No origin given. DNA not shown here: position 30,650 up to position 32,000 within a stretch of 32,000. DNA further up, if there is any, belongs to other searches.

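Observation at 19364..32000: Giant open-ended ORF (at least 4,212 codons) that is invisible in the supplied ORF track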

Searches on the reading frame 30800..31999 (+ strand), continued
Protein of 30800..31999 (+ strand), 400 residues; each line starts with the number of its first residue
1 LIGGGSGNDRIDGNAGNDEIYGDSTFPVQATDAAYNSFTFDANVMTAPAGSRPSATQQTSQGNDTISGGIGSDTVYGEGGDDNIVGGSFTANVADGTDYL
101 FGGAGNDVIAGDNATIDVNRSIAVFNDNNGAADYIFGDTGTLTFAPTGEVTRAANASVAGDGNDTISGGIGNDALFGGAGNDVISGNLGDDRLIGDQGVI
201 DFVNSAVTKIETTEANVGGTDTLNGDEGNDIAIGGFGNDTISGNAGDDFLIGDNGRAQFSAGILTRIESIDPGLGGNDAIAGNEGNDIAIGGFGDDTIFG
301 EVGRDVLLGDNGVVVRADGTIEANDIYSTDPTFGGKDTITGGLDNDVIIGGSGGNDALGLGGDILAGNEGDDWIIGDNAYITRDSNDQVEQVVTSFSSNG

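Call 55: search_protein_families(library=pfam, proteins=[L065:4363-9918:+], max_evalue=0.01)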
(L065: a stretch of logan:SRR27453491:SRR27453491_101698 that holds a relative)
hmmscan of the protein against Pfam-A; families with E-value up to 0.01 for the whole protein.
L065:4363-9918:+ (1852 aa): 4 families
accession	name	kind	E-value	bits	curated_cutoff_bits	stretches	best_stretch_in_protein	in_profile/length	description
PF00353.25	HemolysinCabind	-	1.1e-94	310.1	23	16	291-324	3-36/36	RTX calcium-binding nonapeptide repeat (4 copies)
PF01839.29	FG-GAP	-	8.2e-20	70.7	22.1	2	643-667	8-36/37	FG-GAP repeat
PF13517.12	FG-GAP_3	-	1.2e-19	71.1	26.9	4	794-855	1-61/61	FG-GAP-like repeat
PF17209.9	Hfq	-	0.003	17.6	27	0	809-826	12-29/64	Hfq protein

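Call 57: find_encoding_contigs(protein=P0160, flank=10000, max_places=4)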
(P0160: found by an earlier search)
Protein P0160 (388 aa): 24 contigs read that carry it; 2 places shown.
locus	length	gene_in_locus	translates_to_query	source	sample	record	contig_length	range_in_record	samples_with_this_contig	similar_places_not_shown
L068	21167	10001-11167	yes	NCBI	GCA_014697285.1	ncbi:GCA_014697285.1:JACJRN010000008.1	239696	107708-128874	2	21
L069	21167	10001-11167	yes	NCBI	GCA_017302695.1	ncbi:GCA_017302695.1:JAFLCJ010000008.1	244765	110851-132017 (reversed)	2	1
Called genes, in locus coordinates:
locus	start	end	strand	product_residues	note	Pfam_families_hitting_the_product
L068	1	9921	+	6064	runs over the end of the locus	PF14252:DUF4347, PF00353:HemolysinCabind, PF01839:FG-GAP (faint), PF00353:HemolysinCabind (weak), PF13517:FG-GAP_3 (weak), PF00353:HemolysinCabind (weak)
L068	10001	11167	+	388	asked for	PF05150:Legionella_OMP, PF03797:Autotransporter (faint)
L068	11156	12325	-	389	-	PF00072:Response_reg, PF00512:HisKA, PF02518:HATPase_c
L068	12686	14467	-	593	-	PF00224:PK, PF02887:PK_C, PF00391:PEP-utilizers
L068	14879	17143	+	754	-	PF14742:GDE_N_bis, PF06202:GDE_C, PF22422:MGH1-like_GH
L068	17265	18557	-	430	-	PF04820:Trp_halogenase (faint)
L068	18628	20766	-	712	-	PF02092:tRNA_synt_2f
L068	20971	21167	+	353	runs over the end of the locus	PF00365:PFK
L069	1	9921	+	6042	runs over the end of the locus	PF14252:DUF4347, PF00353:HemolysinCabind (weak), PF01839:FG-GAP (faint), PF00353:HemolysinCabind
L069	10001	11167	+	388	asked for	PF05150:Legionella_OMP, PF03797:Autotransporter (faint)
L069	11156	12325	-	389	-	PF00072:Response_reg, PF00512:HisKA, PF02518:HATPase_c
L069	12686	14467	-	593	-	PF00224:PK, PF02887:PK_C, PF00391:PEP-utilizers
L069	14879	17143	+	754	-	PF14742:GDE_N_bis, PF06202:GDE_C, PF22422:MGH1-like_GH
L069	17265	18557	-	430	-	PF01266:DAO (faint), PF04820:Trp_halogenase (faint)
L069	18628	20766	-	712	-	PF02092:tRNA_synt_2f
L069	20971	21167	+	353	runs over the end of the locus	PF00365:PFK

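Call 73: search_solved_structures(query=P0160, max_evalue=1)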
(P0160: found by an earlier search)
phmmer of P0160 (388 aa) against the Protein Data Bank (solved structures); distinct sequences matched with E-value up to 1: 2.
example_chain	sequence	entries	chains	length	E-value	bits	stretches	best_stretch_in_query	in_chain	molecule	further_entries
9nh1_A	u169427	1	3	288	1.1e-07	34.4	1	201-354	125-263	Major outer membrane protein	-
9jqr_G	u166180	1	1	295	0.92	11.6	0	7-68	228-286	Vgamma9 T cell receptor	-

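Call 76: find_encoding_contigs(protein=P0151, flank=10000, max_places=1)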
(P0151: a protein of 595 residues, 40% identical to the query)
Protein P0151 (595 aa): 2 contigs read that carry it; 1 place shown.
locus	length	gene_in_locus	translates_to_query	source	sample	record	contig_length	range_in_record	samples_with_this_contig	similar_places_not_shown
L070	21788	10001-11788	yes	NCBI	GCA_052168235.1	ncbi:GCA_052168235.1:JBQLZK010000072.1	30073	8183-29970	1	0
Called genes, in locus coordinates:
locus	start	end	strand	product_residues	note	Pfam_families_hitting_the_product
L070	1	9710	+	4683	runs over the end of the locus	PF14252:DUF4347, PF07483:W_rich_C (faint), PF00353:HemolysinCabind (weak), PF01839:FG-GAP (faint), PF13517:FG-GAP_3, PF00353:HemolysinCabind (weak)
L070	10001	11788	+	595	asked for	PF05150:Legionella_OMP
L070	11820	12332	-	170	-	PF00133:tRNA-synt_1 (weak), PF09334:tRNA-synt_1g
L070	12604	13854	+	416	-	PF04542:Sigma70_r2, PF08281:Sigma70_r4_2, PF20239:DUF6596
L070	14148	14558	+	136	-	PF03795:YCII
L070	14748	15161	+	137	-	PF13577:SnoaL_4 (weak), PF08332:CaMKII_AD (weak), PF12680:SnoaL_2, PF13474:SnoaL_3, PF14534:DUF4440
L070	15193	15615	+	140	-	PF03795:YCII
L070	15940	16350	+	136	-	PF00903:Glyoxalase, PF06983:3-dmu-9_3-mt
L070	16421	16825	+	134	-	-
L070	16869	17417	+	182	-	PF07617:DUF1579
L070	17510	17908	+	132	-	PF07883:Cupin_2 (weak)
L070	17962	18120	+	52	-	PF13671:AAA_33 (weak)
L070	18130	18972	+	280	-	PF00797:Acetyltransf_2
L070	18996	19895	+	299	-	PF00165:HTH_AraC, PF12833:HTH_18, PF00165:HTH_AraC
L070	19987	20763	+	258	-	PF01738:DLH, PF00326:Peptidase_S9 (faint), PF08840:BAAT_C (faint)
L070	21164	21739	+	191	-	-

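Call 77: find_encoding_contigs(protein=P0156, flank=10000, max_places=1)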
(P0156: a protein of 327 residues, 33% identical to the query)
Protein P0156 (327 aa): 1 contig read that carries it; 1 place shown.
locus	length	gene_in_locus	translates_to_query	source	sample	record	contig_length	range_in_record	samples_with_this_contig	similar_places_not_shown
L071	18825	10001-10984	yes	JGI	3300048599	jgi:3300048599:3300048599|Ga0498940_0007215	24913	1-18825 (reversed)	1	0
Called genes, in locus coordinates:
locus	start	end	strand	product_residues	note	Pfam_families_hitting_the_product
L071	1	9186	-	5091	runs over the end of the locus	?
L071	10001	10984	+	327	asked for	PF05150:Legionella_OMP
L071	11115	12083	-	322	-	PF07596:SBP_bac_10 (weak), PF04199:Cyclase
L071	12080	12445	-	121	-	PF07883:Cupin_2 (weak)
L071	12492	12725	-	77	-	PF07866:DUF1653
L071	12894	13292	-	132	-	-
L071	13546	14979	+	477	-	PF01408:GFO_IDH_MocA, PF19051:GFO_IDH_MocA_C2 (faint)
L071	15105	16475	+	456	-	PF04734:Ceramidase_alk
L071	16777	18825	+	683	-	?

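Call 78: find_encoding_contigs(protein=P0157, flank=10000, max_places=1)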
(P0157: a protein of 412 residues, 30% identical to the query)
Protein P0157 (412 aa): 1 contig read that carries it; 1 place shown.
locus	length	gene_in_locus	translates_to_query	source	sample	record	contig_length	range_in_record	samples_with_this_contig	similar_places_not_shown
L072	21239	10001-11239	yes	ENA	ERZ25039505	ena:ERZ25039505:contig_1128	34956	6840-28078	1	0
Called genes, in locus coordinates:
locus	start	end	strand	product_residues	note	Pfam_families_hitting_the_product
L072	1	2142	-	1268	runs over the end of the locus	-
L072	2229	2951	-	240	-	PF26002:Beta-barrel_AprE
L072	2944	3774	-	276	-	PF25917:BSH_RND (faint)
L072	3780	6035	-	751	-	PF00664:ABC_membrane, PF00005:ABC_tran, PF02463:SMC_N (weak)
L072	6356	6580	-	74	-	-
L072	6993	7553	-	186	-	PF13358:DDE_3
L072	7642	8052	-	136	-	PF13384:HTH_23, PF13551:HTH_29 (weak), PF13565:HTH_32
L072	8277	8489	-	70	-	-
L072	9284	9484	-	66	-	PF13737:DDE_Tnp_1_5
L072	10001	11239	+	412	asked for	PF05150:Legionella_OMP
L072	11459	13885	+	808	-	PF18911:PKD_4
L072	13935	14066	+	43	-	-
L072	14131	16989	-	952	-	PF05860:TPS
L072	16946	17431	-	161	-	PF05860:TPS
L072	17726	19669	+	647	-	PF00515:TPR_1 (faint), PF07719:TPR_2 (faint), PF25058:ARM_TT21 (faint), PF13181:TPR_8 (faint), PF13428:TPR_14 (faint), PF13176:TPR_7 (faint), PF13424:TPR_12 (weak), PF17874:TPR_MalT (weak)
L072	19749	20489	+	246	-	PF12770:CHAT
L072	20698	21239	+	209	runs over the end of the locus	PF00072:Response_reg (weak), PF00196:GerE (weak)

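Call 79: search_protein_families(library=pfam, proteins=[L071:6187-9186:-, L071:2-6186:-, L072:3-2142:-], max_evalue=0.001)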
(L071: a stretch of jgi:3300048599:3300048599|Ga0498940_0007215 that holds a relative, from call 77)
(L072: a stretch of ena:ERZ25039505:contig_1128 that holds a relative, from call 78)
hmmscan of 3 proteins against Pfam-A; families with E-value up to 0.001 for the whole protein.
L071:6187-9186:- (1000 aa): 0 families

L071:2-6186:- (2061 aa): 0 families

L072:3-2142:- (713 aa): 0 families

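Call 83: search_protein_families(library=pfam, proteins=[L068:4363-9918:+, L068:10001-11164:+], max_evalue=0.001)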
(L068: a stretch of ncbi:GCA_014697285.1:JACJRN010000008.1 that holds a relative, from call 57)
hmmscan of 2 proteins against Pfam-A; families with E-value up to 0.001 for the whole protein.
L068:4363-9918:+ (1852 aa): 3 families
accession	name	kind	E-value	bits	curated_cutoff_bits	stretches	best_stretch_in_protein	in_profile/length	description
PF00353.25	HemolysinCabind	-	2.6e-95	312.1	23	13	291-324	3-36/36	RTX calcium-binding nonapeptide repeat (4 copies)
PF01839.29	FG-GAP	-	7.5e-20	70.8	22.1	1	643-667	8-36/37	FG-GAP repeat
PF13517.12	FG-GAP_3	-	1e-19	71.3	26.9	4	794-855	1-61/61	FG-GAP-like repeat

L068:10001-11164:+ (388 aa): 2 families
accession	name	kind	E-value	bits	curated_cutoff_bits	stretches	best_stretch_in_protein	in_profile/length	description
PF05150.18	Legionella_OMP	-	8e-47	160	25.4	1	91-383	6-278/281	Legionella pneumophila major outer membrane protein precursor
PF03797.25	Autotransporter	-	1.7e-06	28.4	26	0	263-384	117-240/255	Autotransporter beta-domain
